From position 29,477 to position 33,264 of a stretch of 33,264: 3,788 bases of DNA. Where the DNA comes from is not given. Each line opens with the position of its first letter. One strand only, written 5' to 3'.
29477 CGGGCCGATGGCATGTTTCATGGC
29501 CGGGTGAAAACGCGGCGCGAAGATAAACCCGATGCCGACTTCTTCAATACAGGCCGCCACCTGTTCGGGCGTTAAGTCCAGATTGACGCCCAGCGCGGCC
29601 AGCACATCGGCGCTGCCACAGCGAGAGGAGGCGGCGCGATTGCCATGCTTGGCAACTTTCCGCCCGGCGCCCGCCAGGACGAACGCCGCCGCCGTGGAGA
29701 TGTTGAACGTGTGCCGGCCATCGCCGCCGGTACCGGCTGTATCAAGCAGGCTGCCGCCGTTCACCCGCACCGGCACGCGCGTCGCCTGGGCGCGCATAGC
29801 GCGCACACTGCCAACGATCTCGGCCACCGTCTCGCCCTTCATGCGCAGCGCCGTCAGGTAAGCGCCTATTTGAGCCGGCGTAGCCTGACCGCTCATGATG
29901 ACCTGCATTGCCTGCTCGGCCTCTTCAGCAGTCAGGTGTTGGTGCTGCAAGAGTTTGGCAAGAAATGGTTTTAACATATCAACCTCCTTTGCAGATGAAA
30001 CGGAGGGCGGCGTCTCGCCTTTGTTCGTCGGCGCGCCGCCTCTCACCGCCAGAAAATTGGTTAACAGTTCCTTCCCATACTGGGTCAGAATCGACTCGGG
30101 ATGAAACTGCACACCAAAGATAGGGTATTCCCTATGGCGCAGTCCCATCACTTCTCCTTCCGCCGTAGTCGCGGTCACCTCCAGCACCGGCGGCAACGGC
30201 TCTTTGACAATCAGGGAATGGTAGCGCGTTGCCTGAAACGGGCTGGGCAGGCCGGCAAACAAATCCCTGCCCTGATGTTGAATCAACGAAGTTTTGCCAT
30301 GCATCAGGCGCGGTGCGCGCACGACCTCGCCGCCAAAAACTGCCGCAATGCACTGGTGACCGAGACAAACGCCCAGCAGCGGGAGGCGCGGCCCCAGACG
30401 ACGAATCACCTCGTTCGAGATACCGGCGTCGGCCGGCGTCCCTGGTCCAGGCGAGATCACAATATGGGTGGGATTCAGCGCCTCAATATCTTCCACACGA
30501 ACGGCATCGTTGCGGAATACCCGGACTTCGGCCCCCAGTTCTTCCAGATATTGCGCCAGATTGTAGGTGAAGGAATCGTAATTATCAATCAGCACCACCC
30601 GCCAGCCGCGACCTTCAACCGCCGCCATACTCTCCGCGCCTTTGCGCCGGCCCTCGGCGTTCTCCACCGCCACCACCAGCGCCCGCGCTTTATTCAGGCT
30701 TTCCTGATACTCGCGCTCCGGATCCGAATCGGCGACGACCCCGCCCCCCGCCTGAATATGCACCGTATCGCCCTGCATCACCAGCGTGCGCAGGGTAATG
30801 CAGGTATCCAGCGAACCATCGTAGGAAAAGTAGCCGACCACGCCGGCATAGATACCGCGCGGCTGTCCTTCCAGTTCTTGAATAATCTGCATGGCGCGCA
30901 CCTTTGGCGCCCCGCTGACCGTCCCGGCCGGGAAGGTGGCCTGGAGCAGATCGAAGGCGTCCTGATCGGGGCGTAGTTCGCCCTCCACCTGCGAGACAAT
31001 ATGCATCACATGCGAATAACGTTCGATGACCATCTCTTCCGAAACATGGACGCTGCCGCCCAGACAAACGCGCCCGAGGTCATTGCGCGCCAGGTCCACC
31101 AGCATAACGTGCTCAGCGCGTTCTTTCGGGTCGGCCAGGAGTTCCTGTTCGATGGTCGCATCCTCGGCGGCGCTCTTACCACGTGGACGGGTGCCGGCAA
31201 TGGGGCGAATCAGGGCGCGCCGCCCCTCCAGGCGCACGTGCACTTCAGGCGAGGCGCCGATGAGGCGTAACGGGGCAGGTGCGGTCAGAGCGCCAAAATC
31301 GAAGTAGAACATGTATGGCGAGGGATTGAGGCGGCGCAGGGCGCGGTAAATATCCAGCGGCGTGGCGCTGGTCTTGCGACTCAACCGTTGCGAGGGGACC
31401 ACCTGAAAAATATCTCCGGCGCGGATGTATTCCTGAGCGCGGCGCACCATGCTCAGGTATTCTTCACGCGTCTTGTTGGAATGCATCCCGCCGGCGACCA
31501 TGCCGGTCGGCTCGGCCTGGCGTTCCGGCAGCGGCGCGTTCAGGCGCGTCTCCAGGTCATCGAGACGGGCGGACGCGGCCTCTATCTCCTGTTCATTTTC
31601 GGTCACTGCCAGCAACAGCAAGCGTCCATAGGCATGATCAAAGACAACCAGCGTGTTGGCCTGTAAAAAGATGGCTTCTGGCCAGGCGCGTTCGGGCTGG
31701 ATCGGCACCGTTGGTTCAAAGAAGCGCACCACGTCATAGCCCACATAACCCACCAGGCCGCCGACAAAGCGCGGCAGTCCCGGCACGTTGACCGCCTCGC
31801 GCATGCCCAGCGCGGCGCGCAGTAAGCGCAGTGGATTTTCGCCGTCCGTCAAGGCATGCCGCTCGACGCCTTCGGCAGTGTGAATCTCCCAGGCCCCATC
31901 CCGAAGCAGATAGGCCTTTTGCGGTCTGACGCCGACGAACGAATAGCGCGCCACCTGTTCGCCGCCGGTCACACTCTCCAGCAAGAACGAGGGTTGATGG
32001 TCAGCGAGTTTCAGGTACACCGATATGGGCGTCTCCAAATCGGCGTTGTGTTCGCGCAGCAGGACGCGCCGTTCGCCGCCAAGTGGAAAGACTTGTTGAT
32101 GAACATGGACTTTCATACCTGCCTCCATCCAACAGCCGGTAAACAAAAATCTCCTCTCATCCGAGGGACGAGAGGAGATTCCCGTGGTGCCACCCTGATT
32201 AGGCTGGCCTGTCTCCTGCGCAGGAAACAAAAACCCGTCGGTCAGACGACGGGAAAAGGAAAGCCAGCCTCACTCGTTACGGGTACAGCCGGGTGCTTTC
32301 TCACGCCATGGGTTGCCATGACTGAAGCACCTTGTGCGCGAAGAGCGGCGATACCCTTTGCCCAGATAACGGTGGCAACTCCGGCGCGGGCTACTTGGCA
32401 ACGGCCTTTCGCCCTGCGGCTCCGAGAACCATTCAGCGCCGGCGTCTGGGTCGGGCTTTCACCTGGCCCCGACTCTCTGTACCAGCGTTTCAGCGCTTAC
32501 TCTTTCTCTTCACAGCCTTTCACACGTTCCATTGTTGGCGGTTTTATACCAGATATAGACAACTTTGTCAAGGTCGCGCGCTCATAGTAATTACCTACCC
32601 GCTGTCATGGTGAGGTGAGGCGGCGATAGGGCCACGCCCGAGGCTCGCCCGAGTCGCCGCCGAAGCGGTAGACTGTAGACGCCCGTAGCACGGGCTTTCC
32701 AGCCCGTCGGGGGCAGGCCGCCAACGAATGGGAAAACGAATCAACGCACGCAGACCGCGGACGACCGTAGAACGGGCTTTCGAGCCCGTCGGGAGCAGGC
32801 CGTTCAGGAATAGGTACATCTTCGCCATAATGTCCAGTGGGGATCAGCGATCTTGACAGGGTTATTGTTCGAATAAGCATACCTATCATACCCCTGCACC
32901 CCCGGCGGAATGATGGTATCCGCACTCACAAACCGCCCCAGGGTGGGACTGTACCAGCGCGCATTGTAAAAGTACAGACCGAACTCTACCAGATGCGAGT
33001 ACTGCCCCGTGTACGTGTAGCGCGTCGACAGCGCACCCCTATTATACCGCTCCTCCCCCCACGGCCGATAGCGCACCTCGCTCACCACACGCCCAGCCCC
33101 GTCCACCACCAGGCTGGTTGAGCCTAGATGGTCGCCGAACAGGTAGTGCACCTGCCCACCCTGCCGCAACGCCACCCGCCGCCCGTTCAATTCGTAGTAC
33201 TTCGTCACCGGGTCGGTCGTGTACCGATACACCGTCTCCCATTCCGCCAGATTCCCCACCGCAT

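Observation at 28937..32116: Single-ORF TrpE-TrpG-TrpD triple fusion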

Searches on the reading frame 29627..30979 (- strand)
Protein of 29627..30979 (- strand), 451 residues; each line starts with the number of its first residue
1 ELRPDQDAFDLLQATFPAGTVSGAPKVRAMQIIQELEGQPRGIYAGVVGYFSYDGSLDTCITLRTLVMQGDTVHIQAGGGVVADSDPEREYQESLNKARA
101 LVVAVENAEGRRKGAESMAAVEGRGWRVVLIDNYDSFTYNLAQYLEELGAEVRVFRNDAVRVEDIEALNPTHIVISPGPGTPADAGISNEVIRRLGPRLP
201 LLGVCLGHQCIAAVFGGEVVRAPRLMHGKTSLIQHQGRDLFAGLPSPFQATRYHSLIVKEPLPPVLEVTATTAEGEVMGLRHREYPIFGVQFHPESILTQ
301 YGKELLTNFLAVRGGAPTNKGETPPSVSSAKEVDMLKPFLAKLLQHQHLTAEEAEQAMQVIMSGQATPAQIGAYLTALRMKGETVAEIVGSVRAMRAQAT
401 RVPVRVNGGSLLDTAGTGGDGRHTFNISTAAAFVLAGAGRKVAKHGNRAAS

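Call 63: find_homologous_proteins(query=window:29627-30979:-, max_evalue=1e-30)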
Query window:29627-30979:- (451 aa): 7277 proteins with E <= 1e-30 among 8000 candidates; the best 120 are listed.
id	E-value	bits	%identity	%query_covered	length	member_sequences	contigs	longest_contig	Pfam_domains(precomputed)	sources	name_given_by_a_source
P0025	8.0e-193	659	67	100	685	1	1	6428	PF07722.20,PF00117.35,PF00591.28,PF00425.25,PF02885.23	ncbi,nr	ncbi:MAG: bifunctional anthranilate synthase component II/anthranilate phosphoribosyltransferase, pa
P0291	2.2e-150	520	73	72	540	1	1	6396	PF07722.20,PF00117.35,PF00591.28,PF02885.23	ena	-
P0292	3.1e-150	519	72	72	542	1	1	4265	PF07722.20,PF00117.35,PF00591.28,PF02885.23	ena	-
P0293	3.2e-150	519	72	72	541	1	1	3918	PF07722.20,PF00117.35,PF00591.28,PF02885.23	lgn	-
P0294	4.9e-150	518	71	72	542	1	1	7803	PF07722.20,PF00117.35,PF00591.28,PF02885.23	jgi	jgi:anthranilate synthase/phosphoribosyltransferase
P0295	2.5e-149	516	73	72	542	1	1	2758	PF07722.20,PF00117.35,PF00591.28,PF02885.23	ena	-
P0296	1.6e-148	513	72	72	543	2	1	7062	PF07722.20,PF00117.35,PF00591.28,PF02885.23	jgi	jgi:anthranilate synthase/phosphoribosyltransferase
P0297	4.3e-148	512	73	72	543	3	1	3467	PF07722.20,PF00117.35,PF00591.28,PF02885.23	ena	-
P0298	1.6e-147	510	73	72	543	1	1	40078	PF07722.20,PF00117.35,PF00591.28,PF02885.23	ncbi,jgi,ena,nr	ncbi:MAG TPA: bifunctional anthranilate synthase component II/anthranilate phosphoribosyltransferase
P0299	2.2e-146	506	72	72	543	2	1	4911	PF07722.20,PF00117.35,PF00591.28,PF02885.23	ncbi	-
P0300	4.2e-146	505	72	72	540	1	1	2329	PF07722.20,PF00117.35,PF00591.28,PF02885.23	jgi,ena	-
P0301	4.4e-146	505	71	72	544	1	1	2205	PF07722.20,PF00117.35,PF00591.28,PF02885.23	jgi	jgi:anthranilate phosphoribosyltransferase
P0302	8.3e-145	501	72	72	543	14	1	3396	PF07722.20,PF00117.35,PF00591.28,PF02885.23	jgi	jgi:anthranilate synthase/phosphoribosyltransferase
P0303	1.0e-143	498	68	72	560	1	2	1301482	PF07722.20,PF00117.35,PF00591.28,PF02885.23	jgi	jgi:anthranilate synthase/phosphoribosyltransferase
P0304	1.8e-142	493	69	72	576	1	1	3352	PF07722.20,PF00117.35,PF00591.28,PF02885.23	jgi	-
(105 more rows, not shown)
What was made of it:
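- Tried and rejected: Second protein search with a junction-spanning 451-aa query (call 63).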

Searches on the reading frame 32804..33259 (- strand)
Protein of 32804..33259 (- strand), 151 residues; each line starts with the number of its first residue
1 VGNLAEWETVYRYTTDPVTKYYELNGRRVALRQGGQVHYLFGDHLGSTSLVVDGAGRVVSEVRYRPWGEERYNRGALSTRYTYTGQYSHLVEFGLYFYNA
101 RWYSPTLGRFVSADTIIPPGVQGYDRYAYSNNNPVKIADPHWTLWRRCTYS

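Call 20: search_protein_families(library=pfam, proteins=[window:32804-33259:-])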
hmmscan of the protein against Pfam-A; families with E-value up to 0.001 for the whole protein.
window:32804-33259:- (151 aa): 0 families

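Call 66: search_protein_families(library=ncbifam, proteins=[window:32804-33259:-])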
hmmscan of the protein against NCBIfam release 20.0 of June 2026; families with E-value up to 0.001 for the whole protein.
window:32804-33259:- (151 aa): 2 families
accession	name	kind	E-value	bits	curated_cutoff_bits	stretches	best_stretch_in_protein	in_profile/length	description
TIGR03696.1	Rhs_assc_core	domain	1.8e-17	63.6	32.5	1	64-140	1-73/76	RHS repeat-associated core domain-containing protein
NF041261.1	RHS_core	equivalog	6.8e-06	24.2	2000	1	36-140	1156-1258/1261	RHS element core protein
